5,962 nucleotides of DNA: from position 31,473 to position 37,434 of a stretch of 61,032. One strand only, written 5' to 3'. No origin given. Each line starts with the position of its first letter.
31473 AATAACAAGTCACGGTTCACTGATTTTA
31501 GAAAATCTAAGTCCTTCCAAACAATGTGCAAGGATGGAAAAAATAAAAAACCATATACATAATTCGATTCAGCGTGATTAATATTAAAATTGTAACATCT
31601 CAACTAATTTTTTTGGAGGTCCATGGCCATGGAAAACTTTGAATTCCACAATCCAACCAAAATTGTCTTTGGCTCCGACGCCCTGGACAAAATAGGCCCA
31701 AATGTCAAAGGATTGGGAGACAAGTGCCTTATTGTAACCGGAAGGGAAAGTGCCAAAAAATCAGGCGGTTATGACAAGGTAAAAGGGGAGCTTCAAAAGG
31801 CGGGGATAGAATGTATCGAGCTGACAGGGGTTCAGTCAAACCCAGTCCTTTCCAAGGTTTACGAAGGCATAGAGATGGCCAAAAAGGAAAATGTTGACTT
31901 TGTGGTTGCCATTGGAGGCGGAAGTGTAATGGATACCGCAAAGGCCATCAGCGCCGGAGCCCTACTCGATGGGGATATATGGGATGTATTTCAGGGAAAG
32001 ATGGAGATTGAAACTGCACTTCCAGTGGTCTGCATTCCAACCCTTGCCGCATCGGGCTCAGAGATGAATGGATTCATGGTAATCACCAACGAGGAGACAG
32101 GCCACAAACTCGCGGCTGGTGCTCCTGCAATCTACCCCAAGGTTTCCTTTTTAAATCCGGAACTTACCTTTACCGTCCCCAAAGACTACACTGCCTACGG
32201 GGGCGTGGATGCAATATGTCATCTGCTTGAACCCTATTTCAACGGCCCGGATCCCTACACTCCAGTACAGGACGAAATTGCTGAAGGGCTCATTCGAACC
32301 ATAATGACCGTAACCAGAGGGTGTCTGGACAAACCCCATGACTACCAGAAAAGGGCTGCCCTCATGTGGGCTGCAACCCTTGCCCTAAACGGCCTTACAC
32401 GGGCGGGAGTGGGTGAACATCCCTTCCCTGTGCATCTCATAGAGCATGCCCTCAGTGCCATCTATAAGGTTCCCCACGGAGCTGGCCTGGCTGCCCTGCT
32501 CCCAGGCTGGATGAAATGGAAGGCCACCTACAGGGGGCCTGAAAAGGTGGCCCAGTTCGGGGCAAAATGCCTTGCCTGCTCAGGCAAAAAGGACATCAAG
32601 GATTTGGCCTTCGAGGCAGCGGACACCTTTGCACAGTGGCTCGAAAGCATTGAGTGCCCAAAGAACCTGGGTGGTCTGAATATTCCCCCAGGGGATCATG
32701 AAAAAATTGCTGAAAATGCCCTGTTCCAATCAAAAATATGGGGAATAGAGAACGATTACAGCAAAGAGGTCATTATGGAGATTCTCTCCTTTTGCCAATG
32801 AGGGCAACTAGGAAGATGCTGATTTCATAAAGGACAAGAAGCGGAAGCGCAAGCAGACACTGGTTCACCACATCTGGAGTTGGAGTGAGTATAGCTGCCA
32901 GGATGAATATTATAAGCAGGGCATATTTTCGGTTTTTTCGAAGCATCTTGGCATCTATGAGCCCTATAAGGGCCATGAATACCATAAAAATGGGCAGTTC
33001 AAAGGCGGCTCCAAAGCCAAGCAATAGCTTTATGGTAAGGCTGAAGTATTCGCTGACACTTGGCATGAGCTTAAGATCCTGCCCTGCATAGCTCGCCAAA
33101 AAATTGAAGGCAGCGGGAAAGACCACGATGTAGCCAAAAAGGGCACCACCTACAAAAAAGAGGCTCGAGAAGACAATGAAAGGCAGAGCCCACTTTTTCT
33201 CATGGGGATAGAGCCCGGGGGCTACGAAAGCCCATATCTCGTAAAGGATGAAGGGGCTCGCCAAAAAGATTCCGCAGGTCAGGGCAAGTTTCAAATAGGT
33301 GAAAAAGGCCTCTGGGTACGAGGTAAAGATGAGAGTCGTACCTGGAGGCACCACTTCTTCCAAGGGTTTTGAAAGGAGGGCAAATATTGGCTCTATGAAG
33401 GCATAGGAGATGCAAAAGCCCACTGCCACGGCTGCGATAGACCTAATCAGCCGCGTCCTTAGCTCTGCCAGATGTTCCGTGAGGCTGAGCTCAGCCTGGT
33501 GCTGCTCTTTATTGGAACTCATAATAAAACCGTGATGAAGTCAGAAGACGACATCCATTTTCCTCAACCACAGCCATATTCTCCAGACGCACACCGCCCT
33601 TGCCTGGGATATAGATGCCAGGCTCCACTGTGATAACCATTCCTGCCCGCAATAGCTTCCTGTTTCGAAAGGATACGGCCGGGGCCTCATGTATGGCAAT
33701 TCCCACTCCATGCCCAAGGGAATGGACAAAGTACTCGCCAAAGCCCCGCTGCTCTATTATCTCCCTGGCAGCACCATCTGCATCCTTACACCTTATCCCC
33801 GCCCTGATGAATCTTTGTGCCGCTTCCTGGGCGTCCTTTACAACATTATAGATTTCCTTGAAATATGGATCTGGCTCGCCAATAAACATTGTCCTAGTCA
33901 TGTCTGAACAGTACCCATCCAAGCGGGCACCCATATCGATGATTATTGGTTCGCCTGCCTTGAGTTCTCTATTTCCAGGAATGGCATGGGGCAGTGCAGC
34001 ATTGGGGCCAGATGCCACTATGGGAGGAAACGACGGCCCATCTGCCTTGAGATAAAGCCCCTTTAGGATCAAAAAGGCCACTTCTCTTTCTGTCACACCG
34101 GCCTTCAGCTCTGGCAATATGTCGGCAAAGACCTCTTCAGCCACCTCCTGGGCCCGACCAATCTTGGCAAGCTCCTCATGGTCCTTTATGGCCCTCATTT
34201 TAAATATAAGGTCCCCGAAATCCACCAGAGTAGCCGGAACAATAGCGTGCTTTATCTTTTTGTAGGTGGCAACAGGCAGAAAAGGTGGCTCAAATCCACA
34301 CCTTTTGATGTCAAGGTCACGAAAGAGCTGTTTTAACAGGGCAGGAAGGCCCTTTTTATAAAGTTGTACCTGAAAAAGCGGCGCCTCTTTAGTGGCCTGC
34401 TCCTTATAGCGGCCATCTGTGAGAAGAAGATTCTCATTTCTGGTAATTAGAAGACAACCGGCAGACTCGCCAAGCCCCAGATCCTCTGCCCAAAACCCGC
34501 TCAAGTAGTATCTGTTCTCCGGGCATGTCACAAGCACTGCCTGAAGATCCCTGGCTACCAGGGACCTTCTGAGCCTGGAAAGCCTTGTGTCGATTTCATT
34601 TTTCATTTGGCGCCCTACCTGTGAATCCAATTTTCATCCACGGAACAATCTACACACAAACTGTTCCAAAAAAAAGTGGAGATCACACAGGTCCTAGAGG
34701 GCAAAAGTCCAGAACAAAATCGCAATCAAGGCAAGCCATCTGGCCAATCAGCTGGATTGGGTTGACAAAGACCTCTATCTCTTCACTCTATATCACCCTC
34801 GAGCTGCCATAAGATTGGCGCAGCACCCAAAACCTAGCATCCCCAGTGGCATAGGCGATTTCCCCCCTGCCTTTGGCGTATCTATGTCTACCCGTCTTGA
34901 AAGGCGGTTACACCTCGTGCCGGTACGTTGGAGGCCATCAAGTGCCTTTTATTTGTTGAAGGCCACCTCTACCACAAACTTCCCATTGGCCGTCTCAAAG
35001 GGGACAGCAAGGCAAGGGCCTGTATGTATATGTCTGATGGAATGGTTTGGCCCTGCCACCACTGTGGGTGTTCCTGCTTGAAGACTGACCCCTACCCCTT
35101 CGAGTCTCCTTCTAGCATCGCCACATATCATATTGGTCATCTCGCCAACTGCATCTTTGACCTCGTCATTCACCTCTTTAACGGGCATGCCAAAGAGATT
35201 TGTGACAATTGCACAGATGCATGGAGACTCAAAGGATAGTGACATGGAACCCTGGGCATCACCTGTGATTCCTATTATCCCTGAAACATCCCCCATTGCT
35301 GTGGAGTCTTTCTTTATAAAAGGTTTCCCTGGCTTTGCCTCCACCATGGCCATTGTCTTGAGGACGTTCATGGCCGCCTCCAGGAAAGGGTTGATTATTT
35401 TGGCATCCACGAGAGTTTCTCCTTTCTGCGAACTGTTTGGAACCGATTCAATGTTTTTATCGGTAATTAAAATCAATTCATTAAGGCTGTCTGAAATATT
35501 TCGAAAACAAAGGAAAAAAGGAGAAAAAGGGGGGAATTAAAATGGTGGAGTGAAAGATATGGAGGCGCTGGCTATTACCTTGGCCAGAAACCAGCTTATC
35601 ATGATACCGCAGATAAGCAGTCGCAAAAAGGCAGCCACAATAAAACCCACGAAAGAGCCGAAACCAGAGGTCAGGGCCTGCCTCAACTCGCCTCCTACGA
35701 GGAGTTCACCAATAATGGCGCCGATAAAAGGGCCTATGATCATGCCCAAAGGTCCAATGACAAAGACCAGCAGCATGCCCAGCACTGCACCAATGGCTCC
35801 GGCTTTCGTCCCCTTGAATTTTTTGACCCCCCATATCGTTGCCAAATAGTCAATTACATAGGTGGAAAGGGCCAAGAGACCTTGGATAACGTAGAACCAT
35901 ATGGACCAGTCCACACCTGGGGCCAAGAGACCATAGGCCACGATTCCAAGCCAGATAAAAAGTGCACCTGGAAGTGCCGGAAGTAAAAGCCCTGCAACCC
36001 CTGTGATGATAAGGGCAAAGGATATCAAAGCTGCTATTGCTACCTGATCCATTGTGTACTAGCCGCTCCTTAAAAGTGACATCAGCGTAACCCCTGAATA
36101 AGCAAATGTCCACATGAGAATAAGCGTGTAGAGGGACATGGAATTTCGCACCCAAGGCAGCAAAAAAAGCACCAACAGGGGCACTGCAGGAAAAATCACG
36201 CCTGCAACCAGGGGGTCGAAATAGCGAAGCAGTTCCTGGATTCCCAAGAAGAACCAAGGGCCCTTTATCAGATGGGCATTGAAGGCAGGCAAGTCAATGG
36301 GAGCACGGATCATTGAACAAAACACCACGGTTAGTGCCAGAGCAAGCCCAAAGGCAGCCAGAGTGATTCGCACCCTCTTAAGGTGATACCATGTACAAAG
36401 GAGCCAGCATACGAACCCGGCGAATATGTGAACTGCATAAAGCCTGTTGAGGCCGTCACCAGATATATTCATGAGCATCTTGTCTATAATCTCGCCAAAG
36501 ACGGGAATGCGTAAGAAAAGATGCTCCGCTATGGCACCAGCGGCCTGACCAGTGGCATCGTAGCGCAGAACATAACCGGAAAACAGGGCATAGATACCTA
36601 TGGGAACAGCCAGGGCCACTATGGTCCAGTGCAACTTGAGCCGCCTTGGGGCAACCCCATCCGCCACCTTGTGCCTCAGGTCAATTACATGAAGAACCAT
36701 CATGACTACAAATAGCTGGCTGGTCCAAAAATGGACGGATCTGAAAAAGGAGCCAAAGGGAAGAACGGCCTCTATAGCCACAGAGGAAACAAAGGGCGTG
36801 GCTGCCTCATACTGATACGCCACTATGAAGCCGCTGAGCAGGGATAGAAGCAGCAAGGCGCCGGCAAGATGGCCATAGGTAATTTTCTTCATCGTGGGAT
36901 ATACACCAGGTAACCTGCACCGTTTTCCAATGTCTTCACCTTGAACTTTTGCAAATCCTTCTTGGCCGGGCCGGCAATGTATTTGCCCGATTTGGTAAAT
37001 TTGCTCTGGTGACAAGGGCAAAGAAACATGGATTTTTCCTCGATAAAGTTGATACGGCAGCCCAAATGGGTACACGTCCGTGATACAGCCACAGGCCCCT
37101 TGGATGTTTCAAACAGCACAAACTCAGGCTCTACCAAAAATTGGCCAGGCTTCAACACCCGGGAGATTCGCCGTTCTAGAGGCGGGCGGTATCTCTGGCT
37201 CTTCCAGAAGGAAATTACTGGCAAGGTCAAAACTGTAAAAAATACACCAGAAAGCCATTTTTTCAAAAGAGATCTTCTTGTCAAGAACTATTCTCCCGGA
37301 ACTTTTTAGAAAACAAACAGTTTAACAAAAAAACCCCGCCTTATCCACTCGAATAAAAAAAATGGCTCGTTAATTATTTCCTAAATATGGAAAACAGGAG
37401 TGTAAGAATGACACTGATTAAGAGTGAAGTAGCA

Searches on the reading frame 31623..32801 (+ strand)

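Call 37: search_protein_families(library=pfam, proteins=[window:31623-32801:+], max_evalue=0.001)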
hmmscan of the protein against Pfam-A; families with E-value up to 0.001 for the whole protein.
window:31623-32801:+ (392 aa): 3 families
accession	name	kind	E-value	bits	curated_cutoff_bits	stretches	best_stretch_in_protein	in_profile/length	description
PF00465.25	Fe-ADH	-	1.5e-50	171.5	31.3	1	11-179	1-168/168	Iron-containing alcohol dehydrogenase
PF25137.1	ADH_Fe_C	-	1.2e-28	100.6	27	1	190-388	1-190/194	Fe-containing alcohol dehydrogenase family, C-terminal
PF13685.12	Fe-ADH_2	-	8.1e-10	39.3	28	1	18-111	4-95/149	Iron-containing alcohol dehydrogenase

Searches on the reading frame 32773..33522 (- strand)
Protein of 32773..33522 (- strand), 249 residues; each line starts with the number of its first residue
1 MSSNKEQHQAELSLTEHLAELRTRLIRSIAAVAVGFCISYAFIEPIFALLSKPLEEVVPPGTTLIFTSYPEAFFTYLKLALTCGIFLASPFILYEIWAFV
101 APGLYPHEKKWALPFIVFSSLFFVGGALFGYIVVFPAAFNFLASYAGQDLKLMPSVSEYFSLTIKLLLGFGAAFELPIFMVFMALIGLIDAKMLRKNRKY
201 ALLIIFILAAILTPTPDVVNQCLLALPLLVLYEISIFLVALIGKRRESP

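Call 37: search_protein_families(library=pfam, proteins=[window:32773-33522:-], max_evalue=0.001)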
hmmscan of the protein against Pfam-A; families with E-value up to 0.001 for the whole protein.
window:32773-33522:- (249 aa): 1 family
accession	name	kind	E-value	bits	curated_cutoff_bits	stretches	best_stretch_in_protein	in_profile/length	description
PF00902.23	TatC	-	6.8e-76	255.1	25.1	1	16-227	1-208/208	Sec-independent protein translocase protein (TatC)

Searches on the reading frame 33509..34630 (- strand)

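Call 37: search_protein_families(library=pfam, proteins=[window:33509-34630:-], max_evalue=0.001)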
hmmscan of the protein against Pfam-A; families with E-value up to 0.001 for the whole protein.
window:33509-34630:- (373 aa): 2 families
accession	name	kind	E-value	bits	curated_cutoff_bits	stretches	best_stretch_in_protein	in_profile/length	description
PF00557.29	Peptidase_M24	-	3.4e-70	236.5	23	1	156-357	2-208/208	Metallopeptidase family M24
PF01321.24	Creatinase_N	-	5.2e-27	95.3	22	1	16-148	1-128/128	Creatinase/Prolidase N-terminal domain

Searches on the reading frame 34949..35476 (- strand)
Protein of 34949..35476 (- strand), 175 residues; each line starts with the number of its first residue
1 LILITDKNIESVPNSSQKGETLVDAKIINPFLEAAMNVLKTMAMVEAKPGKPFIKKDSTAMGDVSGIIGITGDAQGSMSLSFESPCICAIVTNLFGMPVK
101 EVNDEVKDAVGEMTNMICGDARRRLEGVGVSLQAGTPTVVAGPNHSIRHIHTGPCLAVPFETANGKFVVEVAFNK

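Call 37: search_protein_families(library=pfam, proteins=[window:34949-35476:-], max_evalue=0.001)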
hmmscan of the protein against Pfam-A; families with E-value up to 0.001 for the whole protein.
window:34949-35476:- (175 aa): 1 family
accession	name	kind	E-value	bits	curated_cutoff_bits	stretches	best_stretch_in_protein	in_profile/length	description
PF13690.11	CheX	-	1.3e-24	86.5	27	1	64-161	1-94/94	Chemotaxis phosphatase CheX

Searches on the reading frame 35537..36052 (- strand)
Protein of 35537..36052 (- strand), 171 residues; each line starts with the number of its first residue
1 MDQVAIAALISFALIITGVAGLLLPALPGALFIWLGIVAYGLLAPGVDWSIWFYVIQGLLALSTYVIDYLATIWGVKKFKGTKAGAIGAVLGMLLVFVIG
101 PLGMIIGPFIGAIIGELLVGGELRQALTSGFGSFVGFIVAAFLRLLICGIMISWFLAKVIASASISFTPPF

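Call 37: search_protein_families(library=pfam, proteins=[window:35537-36052:-], max_evalue=0.001)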
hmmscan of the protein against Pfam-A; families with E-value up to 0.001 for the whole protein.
window:35537-36052:- (171 aa): 1 family
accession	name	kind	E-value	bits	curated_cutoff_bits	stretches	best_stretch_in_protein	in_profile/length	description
PF04306.18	DUF456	-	6.8e-34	117.6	29.4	1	23-158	1-138/139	Protein of unknown function (DUF456)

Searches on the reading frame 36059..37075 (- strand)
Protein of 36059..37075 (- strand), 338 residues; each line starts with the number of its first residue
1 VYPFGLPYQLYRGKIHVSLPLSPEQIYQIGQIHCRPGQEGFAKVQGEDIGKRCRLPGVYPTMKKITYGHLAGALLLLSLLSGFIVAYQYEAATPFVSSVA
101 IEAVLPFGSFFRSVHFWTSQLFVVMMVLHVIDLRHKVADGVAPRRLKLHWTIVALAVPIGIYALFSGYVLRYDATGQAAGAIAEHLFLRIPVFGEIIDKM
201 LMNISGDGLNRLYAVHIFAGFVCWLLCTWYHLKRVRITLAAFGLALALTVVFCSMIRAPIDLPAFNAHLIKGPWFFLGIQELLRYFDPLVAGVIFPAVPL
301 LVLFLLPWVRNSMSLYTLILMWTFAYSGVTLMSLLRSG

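Call 3: search_protein_families(library=pfam, proteins=[window:36059-37075:-], max_evalue=1)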
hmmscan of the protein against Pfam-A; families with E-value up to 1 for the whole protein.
window:36059-37075:- (338 aa): 3 families
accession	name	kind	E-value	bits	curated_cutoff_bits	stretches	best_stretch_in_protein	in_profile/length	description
PF00033.24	Cytochrome_B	-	2e-13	51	27.2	1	66-227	15-178/189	Cytochrome b/b6/petB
PF13631.11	Cytochrom_B_N_2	-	1.6e-07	31.9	27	1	121-225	2-108/169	Cytochrome b(N-terminal)/b6/petB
PF00032.22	Cytochrom_B_C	-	0.0017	19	20.7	1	270-313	11-54/102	Cytochrome b(C-terminal)/b6/petD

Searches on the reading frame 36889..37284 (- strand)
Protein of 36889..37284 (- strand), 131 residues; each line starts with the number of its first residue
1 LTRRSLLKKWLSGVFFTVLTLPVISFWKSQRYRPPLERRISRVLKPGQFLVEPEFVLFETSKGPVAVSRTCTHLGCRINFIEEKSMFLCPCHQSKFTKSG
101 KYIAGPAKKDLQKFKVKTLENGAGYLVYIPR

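Call 3: search_protein_families(library=pfam, proteins=[window:36889-37284:-], max_evalue=1)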
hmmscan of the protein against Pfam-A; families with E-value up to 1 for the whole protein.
window:36889-37284:- (131 aa): 1 family
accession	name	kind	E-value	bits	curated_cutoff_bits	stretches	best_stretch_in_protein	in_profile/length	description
PF00355.32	Rieske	-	4.3e-11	43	20.3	1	50-114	21-87/88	Rieske [2Fe-2S] domain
